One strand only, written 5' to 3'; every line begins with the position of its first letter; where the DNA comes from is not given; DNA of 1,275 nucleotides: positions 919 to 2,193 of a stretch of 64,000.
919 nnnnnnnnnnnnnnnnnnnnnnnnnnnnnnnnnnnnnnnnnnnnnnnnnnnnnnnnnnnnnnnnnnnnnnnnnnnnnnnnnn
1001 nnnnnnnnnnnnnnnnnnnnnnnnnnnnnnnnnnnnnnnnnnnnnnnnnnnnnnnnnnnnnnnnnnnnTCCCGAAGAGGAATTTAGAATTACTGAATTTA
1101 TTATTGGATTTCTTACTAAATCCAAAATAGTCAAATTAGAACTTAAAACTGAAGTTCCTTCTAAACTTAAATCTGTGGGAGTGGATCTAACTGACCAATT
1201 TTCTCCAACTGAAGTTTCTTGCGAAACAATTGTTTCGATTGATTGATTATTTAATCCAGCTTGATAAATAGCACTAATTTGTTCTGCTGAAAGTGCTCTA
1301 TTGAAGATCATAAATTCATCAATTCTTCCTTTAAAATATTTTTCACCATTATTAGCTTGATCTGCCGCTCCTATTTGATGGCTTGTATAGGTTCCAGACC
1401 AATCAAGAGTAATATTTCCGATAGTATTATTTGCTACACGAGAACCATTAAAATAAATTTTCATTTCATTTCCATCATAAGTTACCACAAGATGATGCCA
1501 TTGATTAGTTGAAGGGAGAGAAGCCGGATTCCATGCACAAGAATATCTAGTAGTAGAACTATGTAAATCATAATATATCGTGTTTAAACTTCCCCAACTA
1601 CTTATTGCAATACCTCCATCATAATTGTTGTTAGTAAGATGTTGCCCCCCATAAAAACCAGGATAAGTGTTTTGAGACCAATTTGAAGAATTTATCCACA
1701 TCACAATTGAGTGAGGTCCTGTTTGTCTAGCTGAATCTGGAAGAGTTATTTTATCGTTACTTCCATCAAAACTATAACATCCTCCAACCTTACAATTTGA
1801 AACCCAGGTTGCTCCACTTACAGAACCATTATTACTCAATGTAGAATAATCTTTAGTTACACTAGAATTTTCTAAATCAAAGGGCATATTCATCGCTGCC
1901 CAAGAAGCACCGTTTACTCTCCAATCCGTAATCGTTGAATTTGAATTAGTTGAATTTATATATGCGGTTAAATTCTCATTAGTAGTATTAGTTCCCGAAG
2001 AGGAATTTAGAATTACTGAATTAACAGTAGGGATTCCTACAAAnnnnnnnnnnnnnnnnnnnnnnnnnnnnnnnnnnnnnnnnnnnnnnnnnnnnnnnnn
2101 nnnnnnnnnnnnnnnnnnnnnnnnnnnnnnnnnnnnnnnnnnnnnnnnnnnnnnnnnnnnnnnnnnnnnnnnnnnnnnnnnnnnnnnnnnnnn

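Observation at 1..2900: Near-identical tandem repeats of about 910-930 bp inside the partial giant LamG protein gene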

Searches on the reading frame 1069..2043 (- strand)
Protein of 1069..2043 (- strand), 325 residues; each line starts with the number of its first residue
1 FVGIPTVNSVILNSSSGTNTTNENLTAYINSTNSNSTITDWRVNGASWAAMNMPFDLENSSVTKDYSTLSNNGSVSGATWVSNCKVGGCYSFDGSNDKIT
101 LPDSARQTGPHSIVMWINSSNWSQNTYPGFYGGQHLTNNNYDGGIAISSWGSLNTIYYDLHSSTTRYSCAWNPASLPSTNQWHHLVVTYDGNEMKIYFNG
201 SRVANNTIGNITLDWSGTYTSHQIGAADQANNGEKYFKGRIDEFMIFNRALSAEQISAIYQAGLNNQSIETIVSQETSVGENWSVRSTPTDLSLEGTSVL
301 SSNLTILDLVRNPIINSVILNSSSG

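Call 35: predict_structure(alignment_id=A1)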
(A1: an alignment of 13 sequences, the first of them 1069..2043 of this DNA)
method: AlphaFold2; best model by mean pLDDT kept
length: 325 residues; sequences in the alignment: 13
mean_pLDDT: 65.0   pTM: 0.75
mean pLDDT of the five models: 65.0, 65.0, 64.5, 58.8, 56.8
residues with pLDDT >= 90: 16; 70-90: 135; 50-70: 101; < 50: 73
segments of 3 or more residues with pLDDT < 50: 1-6, 125-132, 139-143, 149-153, 161-163, 206-221, 293-298, 307-325
pLDDT, mean of each block of 10 residues (from residue 1): 45 53 67 66 84 69 70 78 80 76 70 87 48 51 51 50 53 66 87 81 60 36 56 67 86 93 83 81 75 49 48 34 32
secondary structure, 60 per line:
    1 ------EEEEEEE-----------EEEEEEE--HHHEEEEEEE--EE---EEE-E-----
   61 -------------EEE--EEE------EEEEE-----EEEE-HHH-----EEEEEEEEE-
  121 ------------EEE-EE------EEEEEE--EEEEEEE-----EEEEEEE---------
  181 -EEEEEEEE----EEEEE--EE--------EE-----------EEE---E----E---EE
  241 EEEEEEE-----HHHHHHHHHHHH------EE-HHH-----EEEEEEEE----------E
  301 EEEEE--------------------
elements in order: E7-13 E25-31 E37-43 E51-53 E74-76 E79-81 E88-92 E98-101 E111-119 E133-135 E145-150 E153-159 E165-171 E182-189 E194-198 E224-226 E239-247 H253-264 E282-289 E300-305

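Call 39: fold_search(model_id=the predicted structure, library=pdb)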
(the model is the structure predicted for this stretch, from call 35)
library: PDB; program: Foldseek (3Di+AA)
matches with E <= 10: 1181; with E <= 0.001: 251
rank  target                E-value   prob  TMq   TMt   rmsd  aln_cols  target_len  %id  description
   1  9qco_A                2.0e-10  1.00  0.49  0.17   6.6       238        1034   18  NTNH-HA70 complex from Clostridium botulinum Serotype B1 (released 2025-09-10)
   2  5hon_A                6.8e-10  1.00  0.45  0.68   6.0       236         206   19  Structure of Domain 4 of AbnA, a GH43 extracellular arabinanase from Geobacillus stearothermophilus, in complex with a (released 2017-02-01)
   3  6hox                  1.4e-09  1.00  0.49  0.39   5.0       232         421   18  Crystal structure of the binding domain of Paraclostridial Mosquitocidal Protein 1 (released 2019-07-10)
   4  3mpp                  2.3e-09  1.00  0.46  0.38   5.1       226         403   19  Botulinum Neurotoxin Type G Receptor Binding Domain (released 2010-06-16)
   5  5v38_B                3.6e-09  1.00  0.48  0.38   4.6       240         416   14  Crystal Structure of The Receptor-binding Domain of Botulinum Neurotoxin Type HA (released 2017-03-22)
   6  7by5                  3.6e-09  1.00  0.46  0.13   5.6       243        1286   16  Tetanus neurotoxin mutant-(H233A/E234Q/H237A/Y375F) (released 2021-02-17)
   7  5ho2                  3.6e-09  1.00  0.48  0.21  12.1       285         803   18  Crystal structure of AbnA (open conformation), a GH43 extracellular arabinanase from Geobacillus stearothermophilus (released 2017-02-01)
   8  5n0b_A                3.8e-09  1.00  0.47  0.14   5.4       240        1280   16  Crystal structure of the tetanus neurotoxin in complex with GD1a (released 2017-06-21)
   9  1a8d                  4.0e-09  1.00  0.49  0.37   5.0       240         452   15  TETANUS TOXIN C FRAGMENT (released 1998-10-14)
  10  8byp_X                4.4e-09  1.00  0.49  0.14   4.7       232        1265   18  Botulinum neurotoxin serotype X in complex with NTNH/X (released 2023-02-08)
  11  7ce2_A                4.4e-09  1.00  0.49  0.37   4.9       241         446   16  The Crystal structure of TeNT Hc complexed with neutralizing antibody (released 2021-04-07)
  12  3rsj_A                4.4e-09  1.00  0.48  0.39   4.8       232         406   16  Structure of HCRF in complex with Ganglioside GD1a (released 2011-08-17)
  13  4f83                  4.4e-09  1.00  0.46  0.37   5.3       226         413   19  Crystal structure of the receptor binding domain of botulinum neurotoxin mosaic serotype C/D with a tetraethylene glycol (released 2012-06-20)
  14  3hmy_A                6.4e-09  1.00  0.47  0.36   5.3       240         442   17  Crystal structure of HCR/T complexed with GT2 (released 2009-07-14)
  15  5vid_E                6.8e-09  1.00  0.44  0.36   5.6       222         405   18  Receptor binding domain of BoNT/B in complex with mini-protein binder Bot.0671.2 (released 2017-09-20)
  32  4jra_B                1.7e-08  1.00  0.49  0.40   4.8       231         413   16  CRYSTAL STRUCTURE OF THE BOTULINUM NEUROTOXIN A RECEPTOR-BINDING DOMAIN IN COMPLEX WITH THE LUMINAL DOMAIN Of SV2C (released 2013-11-20)
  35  4kbb_B                1.7e-08  1.00  0.44  0.36   5.6       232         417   18  Structure of Botulinum neurotoxin B binding domain in complex with both synaptotagmin II and GD1a (released 2013-07-03)
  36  4jra_A                1.8e-08  1.00  0.47  0.38   5.2       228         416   15  CRYSTAL STRUCTURE OF THE BOTULINUM NEUROTOXIN A RECEPTOR-BINDING DOMAIN IN COMPLEX WITH THE LUMINAL DOMAIN Of SV2C (released 2013-11-20)
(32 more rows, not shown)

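Call 71: search_protein_representatives(alignment_id=A1)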
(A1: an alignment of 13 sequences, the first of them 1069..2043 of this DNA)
Query: 13 sequences, 340 profile positions. Proteins with E-value up to 0.001 (for the whole library): 417409; up to 1e-10: 208929; up to 1e-30: 32630. The best 150 are listed.
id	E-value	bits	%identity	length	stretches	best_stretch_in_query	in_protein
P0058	0.0e+00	2545.4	-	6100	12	27-338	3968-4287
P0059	0.0e+00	2456.0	-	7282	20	11-326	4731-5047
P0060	0.0e+00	2290.7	-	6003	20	14-320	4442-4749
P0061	0.0e+00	2052.4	-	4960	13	9-321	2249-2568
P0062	0.0e+00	1973.7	-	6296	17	9-317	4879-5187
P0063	0.0e+00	1910.6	-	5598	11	9-316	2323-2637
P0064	0.0e+00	1808.5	-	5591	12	13-324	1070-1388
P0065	0.0e+00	1777.7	-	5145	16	9-331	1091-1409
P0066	0.0e+00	1756.3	-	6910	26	77-291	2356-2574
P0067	0.0e+00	1746.5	-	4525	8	7-330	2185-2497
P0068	0.0e+00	1728.1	-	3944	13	13-319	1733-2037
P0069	0.0e+00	1724.3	-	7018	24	72-291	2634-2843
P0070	0.0e+00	1548.6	-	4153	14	8-335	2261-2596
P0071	0.0e+00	1542.3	-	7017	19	26-331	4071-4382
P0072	0.0e+00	1500.8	-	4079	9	6-319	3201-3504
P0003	5.2e-218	739.6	-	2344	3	14-339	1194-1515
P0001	4.6e-217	736.5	-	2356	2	2-336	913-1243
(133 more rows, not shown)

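Call 73: find_encoding_contigs(protein=P0058, flank=2000, max_places=1)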
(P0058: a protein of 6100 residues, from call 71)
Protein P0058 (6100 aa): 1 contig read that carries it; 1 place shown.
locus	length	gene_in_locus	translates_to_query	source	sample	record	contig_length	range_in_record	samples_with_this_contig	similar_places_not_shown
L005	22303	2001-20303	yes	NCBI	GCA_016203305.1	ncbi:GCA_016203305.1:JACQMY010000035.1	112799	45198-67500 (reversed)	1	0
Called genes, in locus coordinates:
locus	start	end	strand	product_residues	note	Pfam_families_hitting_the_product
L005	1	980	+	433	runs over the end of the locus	PF00342:PGI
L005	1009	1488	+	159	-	PF11848:DUF3368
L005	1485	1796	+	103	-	-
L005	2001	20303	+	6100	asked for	PF13385:Laminin_G_3, PF00054:Laminin_G_1 (faint), PF02210:Laminin_G_2 (faint), PF13385:Laminin_G_3, PF13229:Beta_helix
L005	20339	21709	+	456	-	PF00526:Dicty_CTDC (weak)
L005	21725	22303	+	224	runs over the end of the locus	-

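Call 77: list_cluster_members(proteins=[P0058, P0059, P0061, P0067, P0003, P0001])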
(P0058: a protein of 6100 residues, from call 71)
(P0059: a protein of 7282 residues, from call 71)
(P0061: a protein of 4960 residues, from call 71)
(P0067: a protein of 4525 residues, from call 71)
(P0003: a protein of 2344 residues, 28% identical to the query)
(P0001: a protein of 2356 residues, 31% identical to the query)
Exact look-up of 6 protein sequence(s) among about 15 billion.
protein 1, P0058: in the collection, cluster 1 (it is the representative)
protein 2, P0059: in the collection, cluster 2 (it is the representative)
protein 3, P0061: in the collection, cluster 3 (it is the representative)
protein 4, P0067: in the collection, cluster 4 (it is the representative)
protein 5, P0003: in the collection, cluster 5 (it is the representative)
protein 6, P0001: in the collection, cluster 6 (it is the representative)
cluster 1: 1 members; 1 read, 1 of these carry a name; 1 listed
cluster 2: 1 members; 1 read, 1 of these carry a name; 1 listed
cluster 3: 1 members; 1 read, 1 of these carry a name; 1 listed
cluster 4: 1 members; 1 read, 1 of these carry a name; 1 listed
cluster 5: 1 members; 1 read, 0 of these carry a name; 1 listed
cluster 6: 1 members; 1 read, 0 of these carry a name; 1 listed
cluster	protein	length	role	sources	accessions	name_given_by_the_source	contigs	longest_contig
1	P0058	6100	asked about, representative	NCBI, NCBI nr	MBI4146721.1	right-handed parallel beta-helix repeat-containing protein [Candidatus Woesearchaeota ...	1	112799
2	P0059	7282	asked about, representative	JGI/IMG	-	hypothetical protein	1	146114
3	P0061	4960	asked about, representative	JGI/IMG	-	parallel beta-helix repeat protein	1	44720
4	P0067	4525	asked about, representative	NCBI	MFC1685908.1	LamG-like jellyroll fold domain-containing protein [Nanoarchaeota archaeon]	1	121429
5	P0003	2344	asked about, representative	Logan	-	-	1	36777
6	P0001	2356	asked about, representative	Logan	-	-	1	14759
